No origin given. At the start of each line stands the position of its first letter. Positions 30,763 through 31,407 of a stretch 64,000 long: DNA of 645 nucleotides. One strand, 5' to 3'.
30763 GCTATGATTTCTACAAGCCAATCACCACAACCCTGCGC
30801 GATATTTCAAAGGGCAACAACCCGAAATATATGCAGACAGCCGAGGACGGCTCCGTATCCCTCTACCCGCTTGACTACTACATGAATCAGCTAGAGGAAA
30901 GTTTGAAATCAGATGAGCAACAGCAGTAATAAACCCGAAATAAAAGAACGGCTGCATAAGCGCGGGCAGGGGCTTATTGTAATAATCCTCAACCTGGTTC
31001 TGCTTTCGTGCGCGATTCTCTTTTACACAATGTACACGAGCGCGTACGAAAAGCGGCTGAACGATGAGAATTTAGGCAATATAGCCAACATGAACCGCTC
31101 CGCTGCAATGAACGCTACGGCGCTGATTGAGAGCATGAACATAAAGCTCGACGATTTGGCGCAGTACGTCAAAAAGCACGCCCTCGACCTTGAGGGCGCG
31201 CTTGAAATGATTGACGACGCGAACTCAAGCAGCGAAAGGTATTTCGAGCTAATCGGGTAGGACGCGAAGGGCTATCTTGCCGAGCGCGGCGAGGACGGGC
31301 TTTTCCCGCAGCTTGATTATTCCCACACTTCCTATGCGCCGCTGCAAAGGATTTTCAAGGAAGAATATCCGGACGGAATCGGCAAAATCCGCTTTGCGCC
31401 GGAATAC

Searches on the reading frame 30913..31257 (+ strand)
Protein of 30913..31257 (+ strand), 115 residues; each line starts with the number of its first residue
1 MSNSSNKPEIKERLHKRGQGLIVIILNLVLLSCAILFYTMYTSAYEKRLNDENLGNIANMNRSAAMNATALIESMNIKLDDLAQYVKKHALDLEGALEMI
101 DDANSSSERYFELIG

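Call 29: list_cluster_members(proteins=[P0003, window:30913-31257:+, L001:3029-4405:+, window:29550-30137:+, window:30201-30926:+, window:135-3707:-, window:34233-36065:+, window:36163-37521:-])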
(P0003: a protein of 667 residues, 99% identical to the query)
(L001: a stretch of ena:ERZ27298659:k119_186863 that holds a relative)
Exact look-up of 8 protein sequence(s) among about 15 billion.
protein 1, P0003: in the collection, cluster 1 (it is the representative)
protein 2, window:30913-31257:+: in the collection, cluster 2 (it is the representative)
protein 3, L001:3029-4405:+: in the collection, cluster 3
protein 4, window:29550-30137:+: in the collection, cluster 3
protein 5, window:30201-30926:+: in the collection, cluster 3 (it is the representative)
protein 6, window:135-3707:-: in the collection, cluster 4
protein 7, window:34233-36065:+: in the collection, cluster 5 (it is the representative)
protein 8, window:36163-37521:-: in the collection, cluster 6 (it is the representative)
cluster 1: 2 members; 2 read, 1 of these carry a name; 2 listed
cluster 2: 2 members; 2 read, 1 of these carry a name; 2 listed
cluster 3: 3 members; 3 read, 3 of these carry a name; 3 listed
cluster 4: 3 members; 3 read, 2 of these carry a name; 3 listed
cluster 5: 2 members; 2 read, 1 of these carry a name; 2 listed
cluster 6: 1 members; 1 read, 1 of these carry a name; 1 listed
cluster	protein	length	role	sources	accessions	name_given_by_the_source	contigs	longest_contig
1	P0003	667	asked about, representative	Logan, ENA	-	-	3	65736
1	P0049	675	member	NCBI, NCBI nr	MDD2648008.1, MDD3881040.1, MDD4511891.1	MAG: response regulator [Eubacteriales bacterium] | response regulator [Eubacteriales bacterium]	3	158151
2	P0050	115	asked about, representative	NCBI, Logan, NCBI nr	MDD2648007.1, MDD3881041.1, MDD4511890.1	MAG: hypothetical protein PHI27_02180 [Eubacteriales bacterium] | hypothetical protein [Eubacteriales bacterium]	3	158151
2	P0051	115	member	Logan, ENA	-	-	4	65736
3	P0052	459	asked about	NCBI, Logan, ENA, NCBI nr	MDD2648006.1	MAG: extracellular solute-binding protein [Eubacteriales bacterium] | extracellular solute-binding protein [Eubacteriales bacterium]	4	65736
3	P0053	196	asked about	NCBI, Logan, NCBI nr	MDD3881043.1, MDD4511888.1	MAG: ABC transporter substrate-binding protein [Eubacteriales bacterium] | ABC transporter substrate-binding protein [Eubacteriales bacterium]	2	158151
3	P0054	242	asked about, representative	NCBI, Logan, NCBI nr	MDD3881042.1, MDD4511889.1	MAG: hypothetical protein PHI27_02185 [Eubacteriales bacterium] | hypothetical protein [Eubacteriales bacterium]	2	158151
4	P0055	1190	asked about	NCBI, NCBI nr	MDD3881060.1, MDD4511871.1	MAG: pyruvate:ferredoxin (flavodoxin) oxidoreductase [Eubacteriales bacterium] | pyruvate:ferredoxin (flavodoxin) oxidoreductase [Eubacteriales bacterium]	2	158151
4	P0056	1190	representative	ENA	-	-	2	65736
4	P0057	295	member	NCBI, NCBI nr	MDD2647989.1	MAG: pyruvate:ferredoxin (flavodoxin) oxidoreductase, partial [Eubacteriales bacterium] | pyruvate:ferredoxin (flavodoxin) oxidoreductase [Eubacteriales bacterium]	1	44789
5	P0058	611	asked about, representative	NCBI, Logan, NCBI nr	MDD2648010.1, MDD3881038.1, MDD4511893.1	MAG: asparagine synthase (glutamine-hydrolyzing) [Eubacteriales bacterium] | asparagine synthase (glutamine-hydrolyzing) [Eubacteriales bacterium]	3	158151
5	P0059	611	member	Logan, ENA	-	-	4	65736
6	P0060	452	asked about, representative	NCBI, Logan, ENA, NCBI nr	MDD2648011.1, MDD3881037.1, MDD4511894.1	MAG: RsmF rRNA methyltransferase first C-terminal domain-containing protein ... | RsmF rRNA methyltransferase first C-terminal domain-containing protein [Eubacteriales ...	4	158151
